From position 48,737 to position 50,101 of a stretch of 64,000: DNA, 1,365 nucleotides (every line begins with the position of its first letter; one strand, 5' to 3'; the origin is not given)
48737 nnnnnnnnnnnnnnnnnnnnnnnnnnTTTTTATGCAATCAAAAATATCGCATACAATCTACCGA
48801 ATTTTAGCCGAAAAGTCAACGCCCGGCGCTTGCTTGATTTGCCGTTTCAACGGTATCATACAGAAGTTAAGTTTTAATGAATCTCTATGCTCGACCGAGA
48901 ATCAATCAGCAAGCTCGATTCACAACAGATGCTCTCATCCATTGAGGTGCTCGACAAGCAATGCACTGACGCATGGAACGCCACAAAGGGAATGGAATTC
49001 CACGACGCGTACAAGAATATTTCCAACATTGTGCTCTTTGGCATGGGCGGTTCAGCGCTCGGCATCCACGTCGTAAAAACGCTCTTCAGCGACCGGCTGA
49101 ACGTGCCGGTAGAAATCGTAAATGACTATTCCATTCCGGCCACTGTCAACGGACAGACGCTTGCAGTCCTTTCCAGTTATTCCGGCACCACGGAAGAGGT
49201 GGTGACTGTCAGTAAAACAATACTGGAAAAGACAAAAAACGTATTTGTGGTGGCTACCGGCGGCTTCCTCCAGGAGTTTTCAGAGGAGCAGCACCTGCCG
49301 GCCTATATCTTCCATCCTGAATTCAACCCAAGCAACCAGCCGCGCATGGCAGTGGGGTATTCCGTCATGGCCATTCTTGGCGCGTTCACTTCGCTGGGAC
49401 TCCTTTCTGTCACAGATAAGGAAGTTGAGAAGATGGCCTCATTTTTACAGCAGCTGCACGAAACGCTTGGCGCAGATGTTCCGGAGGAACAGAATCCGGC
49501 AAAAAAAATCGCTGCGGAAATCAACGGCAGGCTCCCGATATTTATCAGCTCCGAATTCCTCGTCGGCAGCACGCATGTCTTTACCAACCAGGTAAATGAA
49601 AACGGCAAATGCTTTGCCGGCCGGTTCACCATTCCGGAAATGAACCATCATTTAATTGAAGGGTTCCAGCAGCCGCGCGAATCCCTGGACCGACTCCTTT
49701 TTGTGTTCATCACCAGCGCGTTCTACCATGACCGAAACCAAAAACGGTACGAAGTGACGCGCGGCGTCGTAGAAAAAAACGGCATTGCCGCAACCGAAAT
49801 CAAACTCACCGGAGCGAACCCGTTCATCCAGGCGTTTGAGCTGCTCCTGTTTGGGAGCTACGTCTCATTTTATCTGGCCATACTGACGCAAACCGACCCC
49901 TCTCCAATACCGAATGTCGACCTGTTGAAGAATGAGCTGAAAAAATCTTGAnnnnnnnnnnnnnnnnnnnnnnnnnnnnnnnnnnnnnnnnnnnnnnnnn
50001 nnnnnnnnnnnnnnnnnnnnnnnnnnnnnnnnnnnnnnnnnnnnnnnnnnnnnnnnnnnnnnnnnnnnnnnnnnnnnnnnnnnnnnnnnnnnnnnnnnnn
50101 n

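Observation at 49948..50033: tmRNA/tRNA 3'-end-like fragment with its own promoter: possible integrase att-site remnant or tRNA-like leader element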

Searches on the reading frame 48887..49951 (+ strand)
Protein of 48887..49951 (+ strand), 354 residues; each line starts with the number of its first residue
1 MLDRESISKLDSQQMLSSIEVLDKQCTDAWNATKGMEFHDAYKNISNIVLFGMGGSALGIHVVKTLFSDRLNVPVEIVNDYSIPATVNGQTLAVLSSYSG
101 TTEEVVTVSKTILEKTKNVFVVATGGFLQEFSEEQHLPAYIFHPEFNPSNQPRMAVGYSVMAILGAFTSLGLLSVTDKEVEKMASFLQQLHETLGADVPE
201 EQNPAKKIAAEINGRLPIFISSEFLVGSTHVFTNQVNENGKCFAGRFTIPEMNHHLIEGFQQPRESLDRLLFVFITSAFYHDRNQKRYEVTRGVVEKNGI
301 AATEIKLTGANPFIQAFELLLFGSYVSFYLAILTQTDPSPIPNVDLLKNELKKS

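Call 11: find_encoding_contigs(protein=window:48887-49951:+, flank=10000, max_places=10)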
Protein window:48887-49951:+ (354 aa): no gene with exactly this product is on record in the collection.
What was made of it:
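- Tried and rejected: The exact PGI protein of the window is not in the contig index (call 11), so I could not extend beyond the window that way.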

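Call 26: search_protein_families(library=pfam, proteins=[window:48887-49951:+], max_evalue=0.1)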
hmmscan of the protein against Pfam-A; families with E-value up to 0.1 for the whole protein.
window:48887-49951:+ (354 aa): 2 families
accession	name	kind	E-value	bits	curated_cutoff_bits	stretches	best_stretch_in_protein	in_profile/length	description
PF10432.14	bact-PGI_C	-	3.7e-36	124.8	24.5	1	201-351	1-151/151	Bacterial phospho-glucose isomerase C-terminal SIS domain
PF00342.24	PGI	-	0.017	14.2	22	1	35-112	86-171/486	Phosphoglucose isomerase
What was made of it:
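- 48887..49951 (+): Upstream gene: bifunctional-type PGI/PMI (SIS domain). Its stop codon lies inside the -35 box. Pfam bact-PGI_C, E 3.7e-36 (call 26).
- Checked: The upstream gene matches bact-PGI_C at E 3.7e-36 (call 26).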
